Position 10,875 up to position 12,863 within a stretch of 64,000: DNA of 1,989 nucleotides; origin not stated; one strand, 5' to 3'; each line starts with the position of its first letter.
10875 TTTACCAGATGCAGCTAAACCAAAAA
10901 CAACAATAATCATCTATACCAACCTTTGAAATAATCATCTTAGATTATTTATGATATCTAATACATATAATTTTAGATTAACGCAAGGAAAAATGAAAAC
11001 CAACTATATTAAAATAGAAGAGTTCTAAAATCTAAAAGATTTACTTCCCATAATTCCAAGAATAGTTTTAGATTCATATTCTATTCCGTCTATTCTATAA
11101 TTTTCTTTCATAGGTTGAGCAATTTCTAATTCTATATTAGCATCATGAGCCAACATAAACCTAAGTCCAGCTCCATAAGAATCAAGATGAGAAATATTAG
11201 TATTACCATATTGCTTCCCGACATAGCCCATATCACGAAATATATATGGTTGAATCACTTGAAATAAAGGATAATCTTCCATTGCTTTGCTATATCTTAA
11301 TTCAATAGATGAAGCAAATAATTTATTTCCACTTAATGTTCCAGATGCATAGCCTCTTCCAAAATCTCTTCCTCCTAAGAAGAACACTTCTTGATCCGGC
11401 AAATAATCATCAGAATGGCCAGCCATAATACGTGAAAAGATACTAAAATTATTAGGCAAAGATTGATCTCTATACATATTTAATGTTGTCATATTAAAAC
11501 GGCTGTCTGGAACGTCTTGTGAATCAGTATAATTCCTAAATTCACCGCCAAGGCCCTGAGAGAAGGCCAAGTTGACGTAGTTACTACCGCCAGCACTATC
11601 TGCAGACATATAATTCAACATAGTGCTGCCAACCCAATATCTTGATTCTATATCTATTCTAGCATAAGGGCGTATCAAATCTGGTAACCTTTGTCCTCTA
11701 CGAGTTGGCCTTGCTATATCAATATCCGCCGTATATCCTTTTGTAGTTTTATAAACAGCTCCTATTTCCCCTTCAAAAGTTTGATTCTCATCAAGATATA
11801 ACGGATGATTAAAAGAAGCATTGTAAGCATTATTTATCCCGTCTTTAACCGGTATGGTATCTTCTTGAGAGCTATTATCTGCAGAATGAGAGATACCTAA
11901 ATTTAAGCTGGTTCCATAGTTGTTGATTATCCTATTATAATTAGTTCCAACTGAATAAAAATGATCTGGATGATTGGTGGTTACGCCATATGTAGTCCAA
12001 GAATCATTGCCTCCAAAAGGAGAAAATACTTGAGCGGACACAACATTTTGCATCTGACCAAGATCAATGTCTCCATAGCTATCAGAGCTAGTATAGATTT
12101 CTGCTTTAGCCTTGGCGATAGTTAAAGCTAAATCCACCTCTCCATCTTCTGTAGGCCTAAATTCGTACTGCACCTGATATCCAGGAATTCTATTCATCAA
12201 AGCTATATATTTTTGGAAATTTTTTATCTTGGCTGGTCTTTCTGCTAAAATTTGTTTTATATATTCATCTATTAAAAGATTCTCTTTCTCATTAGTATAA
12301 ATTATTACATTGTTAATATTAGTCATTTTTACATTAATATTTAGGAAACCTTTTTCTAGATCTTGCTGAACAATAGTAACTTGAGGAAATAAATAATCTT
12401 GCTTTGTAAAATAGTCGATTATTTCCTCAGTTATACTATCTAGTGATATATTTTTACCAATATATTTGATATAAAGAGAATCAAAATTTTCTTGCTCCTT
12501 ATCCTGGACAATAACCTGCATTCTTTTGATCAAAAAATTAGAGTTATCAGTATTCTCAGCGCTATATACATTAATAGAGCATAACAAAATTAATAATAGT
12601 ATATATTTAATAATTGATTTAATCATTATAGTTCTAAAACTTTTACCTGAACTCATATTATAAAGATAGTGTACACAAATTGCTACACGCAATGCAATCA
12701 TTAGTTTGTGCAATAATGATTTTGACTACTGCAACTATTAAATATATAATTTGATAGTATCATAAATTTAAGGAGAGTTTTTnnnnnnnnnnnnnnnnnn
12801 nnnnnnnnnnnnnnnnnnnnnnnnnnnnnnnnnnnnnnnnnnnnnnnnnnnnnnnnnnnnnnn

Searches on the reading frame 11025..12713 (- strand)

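Call 22: search_protein_families(library=ncbifam, proteins=[window:11025-12713:-], max_evalue=0.00001)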
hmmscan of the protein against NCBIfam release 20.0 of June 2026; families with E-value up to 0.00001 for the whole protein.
window:11025-12713:- (562 aa): 0 families

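Call 48: search_protein_families(library=pfam, proteins=[window:11025-12713:-], max_evalue=0.0001)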
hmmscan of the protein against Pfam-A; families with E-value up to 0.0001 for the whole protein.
window:11025-12713:- (562 aa): 2 families
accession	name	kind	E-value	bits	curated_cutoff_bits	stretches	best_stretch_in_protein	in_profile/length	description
PF03865.19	ShlB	-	5.6e-17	62.6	22.7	1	375-519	170-311/311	Haemolysin secretion/activation protein ShlB/FhaC/HecB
PF01103.29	Omp85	-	2.9e-09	37.3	24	1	414-538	171-309/325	Omp85 superfamily domain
